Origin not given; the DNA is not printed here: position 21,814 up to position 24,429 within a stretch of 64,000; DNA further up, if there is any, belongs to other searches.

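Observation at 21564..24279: Stand-alone dodecaheme periplasmic cytochrome c co-transcribed with a Rap1a-like four-Cys protein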

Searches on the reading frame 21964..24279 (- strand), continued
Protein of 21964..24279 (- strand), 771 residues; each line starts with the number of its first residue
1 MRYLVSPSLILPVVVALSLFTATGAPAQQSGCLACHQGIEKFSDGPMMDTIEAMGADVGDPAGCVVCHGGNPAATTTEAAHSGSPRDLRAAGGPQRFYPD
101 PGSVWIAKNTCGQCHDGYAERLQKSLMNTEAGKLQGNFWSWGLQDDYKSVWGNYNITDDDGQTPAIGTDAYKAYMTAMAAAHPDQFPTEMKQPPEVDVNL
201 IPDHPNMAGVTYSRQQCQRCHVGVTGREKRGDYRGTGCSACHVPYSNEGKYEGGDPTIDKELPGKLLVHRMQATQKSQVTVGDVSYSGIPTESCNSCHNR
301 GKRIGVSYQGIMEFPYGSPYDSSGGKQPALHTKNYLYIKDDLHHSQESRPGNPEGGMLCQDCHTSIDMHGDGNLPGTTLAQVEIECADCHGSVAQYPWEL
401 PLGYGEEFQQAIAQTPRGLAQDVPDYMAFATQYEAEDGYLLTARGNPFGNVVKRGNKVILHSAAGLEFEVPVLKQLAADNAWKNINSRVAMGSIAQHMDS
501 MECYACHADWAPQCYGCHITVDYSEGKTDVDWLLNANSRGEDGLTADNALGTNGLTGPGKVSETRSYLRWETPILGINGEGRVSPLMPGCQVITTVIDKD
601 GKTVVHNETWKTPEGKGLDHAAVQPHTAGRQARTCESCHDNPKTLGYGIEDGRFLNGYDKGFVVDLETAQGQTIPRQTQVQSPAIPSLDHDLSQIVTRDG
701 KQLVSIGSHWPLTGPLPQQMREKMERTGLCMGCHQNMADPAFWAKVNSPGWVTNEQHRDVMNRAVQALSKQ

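Call 36: search_solved_structures(query=A3, max_evalue=10, show_alignments=3)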
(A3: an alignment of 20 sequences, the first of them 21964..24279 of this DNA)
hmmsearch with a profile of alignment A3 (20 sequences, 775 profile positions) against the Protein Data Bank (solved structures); distinct sequences matched with E-value up to 10: 23.
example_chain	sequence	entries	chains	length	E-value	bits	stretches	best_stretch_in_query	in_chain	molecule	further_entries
6v0a_A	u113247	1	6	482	2.7e-06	29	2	342-411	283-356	Nitrite reductase (cytochrome; ammonia-forming)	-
9l08_A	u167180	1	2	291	2.6e-05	25.7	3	23-132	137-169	Covalently Connected Cytochrome c555 trimer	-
6lod_A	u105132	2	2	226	0.00012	23.5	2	296-395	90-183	MULTIHEME_CYTC domain-containing protein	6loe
8bcx_A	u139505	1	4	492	0.00055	21.3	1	342-409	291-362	Nitrite reductase (cytochrome; ammonia-forming)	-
1qdb_A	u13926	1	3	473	0.0043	18.4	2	239-286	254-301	CYTOCHROME C NITRITE REDUCTASE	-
8z82_C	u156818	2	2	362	0.016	16.5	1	59-124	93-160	Photosynthetic reaction center cytochrome c subunit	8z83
8k9e_A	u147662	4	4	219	0.018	16.3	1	280-365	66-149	Cytochrome c7-like domain-containing protein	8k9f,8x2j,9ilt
1fs7_A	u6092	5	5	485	0.045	15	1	39-126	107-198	CYTOCHROME C NITRITE REDUCTASE | Cytochrome c-552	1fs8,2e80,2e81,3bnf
5yq7_C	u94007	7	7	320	0.054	14.8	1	71-128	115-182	Cytochrome subunit of photosynthetic reaction center | MULTIHEME_CYTC DOMAIN-CONTAINING PROTEIN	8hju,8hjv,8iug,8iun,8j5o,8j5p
1fs9_A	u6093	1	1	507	0.062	14.5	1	38-126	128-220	CYTOCHROME C NITRITE REDUCTASE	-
3t6d_C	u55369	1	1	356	0.071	14.4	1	56-127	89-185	Photosynthetic reaction center cytochrome c subunit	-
4rkm_A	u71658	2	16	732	0.11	13.8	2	218-253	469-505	MccA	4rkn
1vrn_C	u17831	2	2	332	0.12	13.6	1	58-127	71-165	Photosynthetic reaction center cytochrome c subunit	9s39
6et5_C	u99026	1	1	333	0.12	13.6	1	58-127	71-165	Photosynthetic reaction center cytochrome c subunit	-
1dxr_C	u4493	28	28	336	0.12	13.6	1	58-127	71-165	PHOTOSYNTHETIC REACTION CENTER CYTOCHROME C SUBUNIT | PHOTOSYNTHETIC REACTION CENTER | Photosynthetic reaction center cytochrome C subunit precursor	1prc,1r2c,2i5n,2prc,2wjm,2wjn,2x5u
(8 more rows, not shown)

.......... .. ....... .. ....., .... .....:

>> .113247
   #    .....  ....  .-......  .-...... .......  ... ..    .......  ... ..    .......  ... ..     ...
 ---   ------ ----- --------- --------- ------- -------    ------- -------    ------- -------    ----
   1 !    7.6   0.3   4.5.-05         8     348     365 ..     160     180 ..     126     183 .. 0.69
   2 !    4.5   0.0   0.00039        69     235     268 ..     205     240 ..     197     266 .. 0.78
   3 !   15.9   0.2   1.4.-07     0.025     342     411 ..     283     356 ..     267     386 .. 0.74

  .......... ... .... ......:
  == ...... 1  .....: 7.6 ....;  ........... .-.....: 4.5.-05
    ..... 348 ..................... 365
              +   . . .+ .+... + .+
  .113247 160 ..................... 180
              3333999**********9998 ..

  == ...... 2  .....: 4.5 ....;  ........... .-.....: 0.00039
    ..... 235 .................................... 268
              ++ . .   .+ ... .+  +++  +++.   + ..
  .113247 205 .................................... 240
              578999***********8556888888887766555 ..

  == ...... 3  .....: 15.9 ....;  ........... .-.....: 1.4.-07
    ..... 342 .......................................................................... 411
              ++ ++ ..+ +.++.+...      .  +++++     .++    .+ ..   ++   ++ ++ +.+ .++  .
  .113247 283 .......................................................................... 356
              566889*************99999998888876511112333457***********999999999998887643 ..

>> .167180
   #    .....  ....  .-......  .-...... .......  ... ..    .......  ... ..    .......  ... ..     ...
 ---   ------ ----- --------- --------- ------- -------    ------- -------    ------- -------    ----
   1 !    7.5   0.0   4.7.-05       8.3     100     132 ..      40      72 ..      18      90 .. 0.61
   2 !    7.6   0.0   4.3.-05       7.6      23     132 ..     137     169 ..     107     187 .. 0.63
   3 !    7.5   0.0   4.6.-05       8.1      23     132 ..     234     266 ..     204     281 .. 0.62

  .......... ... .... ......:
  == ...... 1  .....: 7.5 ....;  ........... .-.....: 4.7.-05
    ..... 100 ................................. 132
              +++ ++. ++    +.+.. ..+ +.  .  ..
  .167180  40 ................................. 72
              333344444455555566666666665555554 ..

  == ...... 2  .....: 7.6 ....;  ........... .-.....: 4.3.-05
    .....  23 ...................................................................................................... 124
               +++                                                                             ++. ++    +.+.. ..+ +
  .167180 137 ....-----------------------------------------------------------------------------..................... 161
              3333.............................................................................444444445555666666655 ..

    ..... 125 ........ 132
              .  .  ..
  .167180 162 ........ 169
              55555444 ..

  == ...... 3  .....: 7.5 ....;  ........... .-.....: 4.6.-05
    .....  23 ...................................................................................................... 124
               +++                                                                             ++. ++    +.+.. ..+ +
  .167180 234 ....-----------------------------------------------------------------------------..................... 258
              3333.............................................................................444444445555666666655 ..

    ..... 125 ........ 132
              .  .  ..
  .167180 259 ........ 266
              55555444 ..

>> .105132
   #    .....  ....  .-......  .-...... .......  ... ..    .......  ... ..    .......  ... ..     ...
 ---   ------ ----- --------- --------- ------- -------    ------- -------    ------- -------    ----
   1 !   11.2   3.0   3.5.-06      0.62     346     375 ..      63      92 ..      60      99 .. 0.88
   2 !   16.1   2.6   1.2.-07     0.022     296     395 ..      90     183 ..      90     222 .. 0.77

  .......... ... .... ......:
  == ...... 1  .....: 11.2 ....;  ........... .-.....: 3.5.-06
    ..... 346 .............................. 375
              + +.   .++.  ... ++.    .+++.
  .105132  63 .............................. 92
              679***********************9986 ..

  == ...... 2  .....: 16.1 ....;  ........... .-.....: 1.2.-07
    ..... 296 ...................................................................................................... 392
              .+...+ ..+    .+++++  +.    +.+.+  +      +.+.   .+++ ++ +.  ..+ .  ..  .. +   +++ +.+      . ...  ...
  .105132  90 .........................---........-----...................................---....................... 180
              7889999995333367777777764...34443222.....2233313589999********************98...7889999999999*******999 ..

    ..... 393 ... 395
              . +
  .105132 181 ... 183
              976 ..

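Call 46: search_protein_families(library=pfam, proteins=[L005:7033-7785:-, L016:6943-7746:-, L012:7022-7855:-, L037:10830-13571:-, L005:10758-11432:+, L016:11203-12186:-, L016:10919-11206:-], max_evalue=0.01)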
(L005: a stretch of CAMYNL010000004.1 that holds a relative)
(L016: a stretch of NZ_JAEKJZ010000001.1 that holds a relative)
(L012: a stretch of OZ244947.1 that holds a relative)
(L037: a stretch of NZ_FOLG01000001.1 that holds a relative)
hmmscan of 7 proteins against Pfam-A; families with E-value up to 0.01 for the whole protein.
L005:7033-7785:- (250 aa): 4 families
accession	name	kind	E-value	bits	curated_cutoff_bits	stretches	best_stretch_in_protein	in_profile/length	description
PF00027.35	cNMP_binding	-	2e-17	63.4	27.5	1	58-142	2-86/89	Cyclic nucleotide-binding domain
PF13545.12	HTH_Crp_2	-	2.2e-14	53.6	27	1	177-248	1-70/70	Crp-like helix-turn-helix domain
PF00325.26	Crp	-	0.00025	21.2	21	1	205-230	7-32/32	Bacterial regulatory proteins, crp family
PF25213.1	HVO_A0261_N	-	0.0016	18.7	35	1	196-236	20-60/86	HVO_A0261 N-terminal domain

L016:6943-7746:- (267 aa): 4 families
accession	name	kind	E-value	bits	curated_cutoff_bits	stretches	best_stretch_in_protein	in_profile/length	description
PF13545.12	HTH_Crp_2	-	5.6e-16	58.7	27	1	159-233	1-69/70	Crp-like helix-turn-helix domain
PF00325.26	Crp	-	1.1e-12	47.8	21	1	184-214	1-31/32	Bacterial regulatory proteins, crp family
PF00027.35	cNMP_binding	-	0.00067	20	27.5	1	37-117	3-85/89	Cyclic nucleotide-binding domain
PF12802.13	MarR_2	-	0.005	17.4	27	1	186-217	21-52/61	MarR family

L012:7022-7855:- (277 aa): 7 families
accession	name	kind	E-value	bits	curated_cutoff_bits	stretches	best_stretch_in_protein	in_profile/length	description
PF13545.12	HTH_Crp_2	-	1.6e-17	63.6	27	1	190-264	1-69/70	Crp-like helix-turn-helix domain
PF00325.26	Crp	-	2e-11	43.9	21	1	215-246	1-32/32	Bacterial regulatory proteins, crp family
PF01022.26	HTH_5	-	1.5e-05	25.3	22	1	216-247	15-46/47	Bacterial regulatory protein, arsR family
PF12802.13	MarR_2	-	0.00054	20.5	27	1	216-248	19-52/61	MarR family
PF12840.13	HTH_20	-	0.0016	18.8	27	1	213-247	15-49/51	Helix-turn-helix domain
PF13412.12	HTH_24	-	0.0048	16.9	21.9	0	217-247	18-48/48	Winged helix-turn-helix DNA-binding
PF08279.18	HTH_11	-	0.0057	17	25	0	216-245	15-44/55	HTH domain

L037:10830-13571:- (913 aa): 1 family
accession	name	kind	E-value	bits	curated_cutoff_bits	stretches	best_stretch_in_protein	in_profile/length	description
PF00311.23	PEPcase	-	3e-290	965.8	22.4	1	32-913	3-919/919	Phosphoenolpyruvate carboxylase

L005:10758-11432:+ (224 aa): 2 families
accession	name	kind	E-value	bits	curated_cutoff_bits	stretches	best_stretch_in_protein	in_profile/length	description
PF01891.21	CbiM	-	5.8e-21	75.7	23.1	1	5-211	1-205/205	Cobalt uptake substrate-specific transmembrane region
PF06168.16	DUF981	-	0.0059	17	29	1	25-164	51-180/186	Protein of unknown function (DUF981)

L016:11203-12186:- (327 aa): 1 family
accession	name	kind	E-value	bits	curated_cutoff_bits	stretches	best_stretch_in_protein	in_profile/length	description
PF04116.19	FA_hydroxylase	-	7.1e-29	101.3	31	1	106-239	2-132/132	Fatty acid hydroxylase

L016:10919-11206:- (95 aa): 1 family
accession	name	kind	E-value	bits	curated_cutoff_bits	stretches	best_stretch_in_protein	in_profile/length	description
PF00839.22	Cys_rich_FGFR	-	4e-08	33.6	22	1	45-78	25-58/58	Cysteine rich repeat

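Call 50: find_encoding_contigs(protein=P0147, flank=8000, max_places=3)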
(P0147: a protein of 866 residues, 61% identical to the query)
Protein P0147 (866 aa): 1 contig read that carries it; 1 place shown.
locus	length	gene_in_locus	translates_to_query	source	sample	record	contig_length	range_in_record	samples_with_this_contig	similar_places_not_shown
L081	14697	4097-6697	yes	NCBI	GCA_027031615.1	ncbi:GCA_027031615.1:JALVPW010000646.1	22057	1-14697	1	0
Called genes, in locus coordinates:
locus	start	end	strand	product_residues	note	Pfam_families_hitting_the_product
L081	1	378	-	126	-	?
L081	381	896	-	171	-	-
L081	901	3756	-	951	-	PF01139:RtcB, PF14890:Intein_splicing, PF01139:RtcB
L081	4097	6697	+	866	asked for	PF02085:Cytochrom_CIII (faint), PF22113:Mtrc-MtrF_II-IV_dom (faint), PF14522:Cytochrome_C7 (faint), PF14537:Cytochrom_c3_2 (faint)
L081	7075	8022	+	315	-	PF25062:ARM_TT21_N, PF00515:TPR_1, PF07719:TPR_2, PF13414:TPR_11, PF13432:TPR_16, PF00515:TPR_1, PF14559:TPR_19, PF00515:TPR_1, +22 more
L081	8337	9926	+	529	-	PF00115:COX1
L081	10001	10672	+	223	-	PF02085:Cytochrom_CIII (faint), PF14537:Cytochrom_c3_2 (faint), PF14522:Cytochrome_C7 (faint)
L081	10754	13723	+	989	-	PF12838:Fer4_7 (faint), PF13183:Fer4_8 (faint), PF13247:Fer4_11 (faint)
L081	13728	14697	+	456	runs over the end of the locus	PF03916:NrfD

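Call 51: find_encoding_contigs(protein=P0149, flank=8000, max_places=3)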
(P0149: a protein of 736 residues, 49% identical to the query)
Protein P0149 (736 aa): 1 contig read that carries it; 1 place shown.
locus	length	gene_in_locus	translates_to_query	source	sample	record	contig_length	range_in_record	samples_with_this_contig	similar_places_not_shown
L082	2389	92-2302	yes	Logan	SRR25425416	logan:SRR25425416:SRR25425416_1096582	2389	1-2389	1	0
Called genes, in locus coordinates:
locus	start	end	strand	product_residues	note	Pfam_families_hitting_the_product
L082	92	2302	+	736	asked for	PF14522:Cytochrome_C7 (faint), PF14537:Cytochrom_c3_2 (faint)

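Call 52: find_encoding_contigs(protein=P0150, flank=8000, max_places=3)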
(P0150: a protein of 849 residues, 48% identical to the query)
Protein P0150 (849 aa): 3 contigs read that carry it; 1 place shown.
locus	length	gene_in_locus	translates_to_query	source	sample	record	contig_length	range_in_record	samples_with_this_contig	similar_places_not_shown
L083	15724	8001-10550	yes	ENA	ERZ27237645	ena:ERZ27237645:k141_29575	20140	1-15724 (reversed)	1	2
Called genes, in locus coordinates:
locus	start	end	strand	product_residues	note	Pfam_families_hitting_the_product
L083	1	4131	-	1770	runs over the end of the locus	PF00526:Dicty_CTDC (weak)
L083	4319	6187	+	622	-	PF00682:HMGL-like, PF25919:BSH_CusB (faint), PF25917:BSH_RND (faint), PF02436:PYC_OADA, PF25973:BSH_CzcB (faint), PF00364:Biotin_lipoyl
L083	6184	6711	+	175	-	-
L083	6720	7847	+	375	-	PF03977:OAD_beta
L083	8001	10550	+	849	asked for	PF14522:Cytochrome_C7 (faint), PF14537:Cytochrom_c3_2 (faint), PF22113:Mtrc-MtrF_II-IV_dom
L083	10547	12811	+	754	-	PF03176:MMPL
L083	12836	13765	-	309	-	PF02574:S-methyl_trans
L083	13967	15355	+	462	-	PF16656:Pur_ac_phosph_N, PF00149:Metallophos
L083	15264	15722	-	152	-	?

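Call 53: find_encoding_contigs(protein=P0148, flank=8000, max_places=2)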
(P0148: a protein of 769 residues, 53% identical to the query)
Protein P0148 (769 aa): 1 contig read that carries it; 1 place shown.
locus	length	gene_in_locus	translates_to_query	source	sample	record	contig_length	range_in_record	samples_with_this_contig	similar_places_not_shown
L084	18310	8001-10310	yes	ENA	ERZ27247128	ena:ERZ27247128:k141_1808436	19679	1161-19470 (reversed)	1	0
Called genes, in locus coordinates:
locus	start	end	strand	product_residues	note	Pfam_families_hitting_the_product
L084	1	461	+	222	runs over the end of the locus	?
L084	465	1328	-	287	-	PF00892:EamA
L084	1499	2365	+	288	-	-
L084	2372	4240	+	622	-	PF02550:AcetylCoA_hydro, PF13336:AcetylCoA_hyd_C, PF00583:Acetyltransf_1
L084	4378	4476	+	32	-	-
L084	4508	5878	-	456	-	PF00158:Sigma54_activat, PF14532:Sigma54_activ_2, PF25601:AAA_lid_14, PF02954:HTH_8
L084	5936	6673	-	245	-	PF00990:GGDEF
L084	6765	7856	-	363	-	PF04055:Radical_SAM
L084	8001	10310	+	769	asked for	PF14522:Cytochrome_C7 (faint), PF14537:Cytochrom_c3_2 (faint), PF22113:Mtrc-MtrF_II-IV_dom (faint)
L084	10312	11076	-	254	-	PF01144:CoA_trans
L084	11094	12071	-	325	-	PF01144:CoA_trans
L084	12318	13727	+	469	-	PF00158:Sigma54_activat, PF14532:Sigma54_activ_2, PF07724:AAA_2 (faint), PF25601:AAA_lid_14, PF02954:HTH_8, PF18024:HTH_50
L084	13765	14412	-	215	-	PF01551:Peptidase_M23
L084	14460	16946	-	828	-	PF13353:Fer4_12 (weak), PF04055:Radical_SAM (weak)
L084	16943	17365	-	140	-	-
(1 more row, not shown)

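Call 54: find_encoding_contigs(protein=P0152, flank=8000, max_places=2)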
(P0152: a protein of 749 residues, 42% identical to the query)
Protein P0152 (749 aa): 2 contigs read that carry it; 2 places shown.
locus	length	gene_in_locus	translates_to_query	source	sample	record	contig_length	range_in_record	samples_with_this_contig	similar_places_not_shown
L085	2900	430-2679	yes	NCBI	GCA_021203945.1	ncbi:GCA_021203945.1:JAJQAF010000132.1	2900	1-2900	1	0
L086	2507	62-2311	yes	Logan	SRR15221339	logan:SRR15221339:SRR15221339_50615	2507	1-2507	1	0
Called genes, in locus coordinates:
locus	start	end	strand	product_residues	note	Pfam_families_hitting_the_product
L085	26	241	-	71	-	PF13938:DUF4213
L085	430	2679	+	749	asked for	PF13435:Cytochrome_C554 (faint), PF14522:Cytochrome_C7 (faint), PF14537:Cytochrom_c3_2 (faint), PF22113:Mtrc-MtrF_II-IV_dom (weak)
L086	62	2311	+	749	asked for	PF13435:Cytochrome_C554 (faint), PF14522:Cytochrome_C7 (faint), PF14537:Cytochrom_c3_2 (faint), PF22113:Mtrc-MtrF_II-IV_dom (weak)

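Call 55: find_encoding_contigs(protein=P0162, flank=8000, max_places=2)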
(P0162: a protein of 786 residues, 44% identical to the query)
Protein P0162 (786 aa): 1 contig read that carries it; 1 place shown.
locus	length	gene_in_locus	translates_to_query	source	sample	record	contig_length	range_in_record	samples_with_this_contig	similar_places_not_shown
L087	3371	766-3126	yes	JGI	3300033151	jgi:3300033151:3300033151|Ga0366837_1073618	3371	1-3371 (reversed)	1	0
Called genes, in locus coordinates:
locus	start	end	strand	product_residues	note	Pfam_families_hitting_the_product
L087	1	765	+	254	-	PF01116:F_bP_aldolase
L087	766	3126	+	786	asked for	PF14537:Cytochrom_c3_2 (faint), PF14522:Cytochrome_C7 (faint)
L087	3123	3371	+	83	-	?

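Call 56: find_encoding_contigs(protein=window:21964-24279:-, flank=10000, max_places=2)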
Protein window:21964-24279:- (771 aa): no gene with exactly this product is on record in the collection.
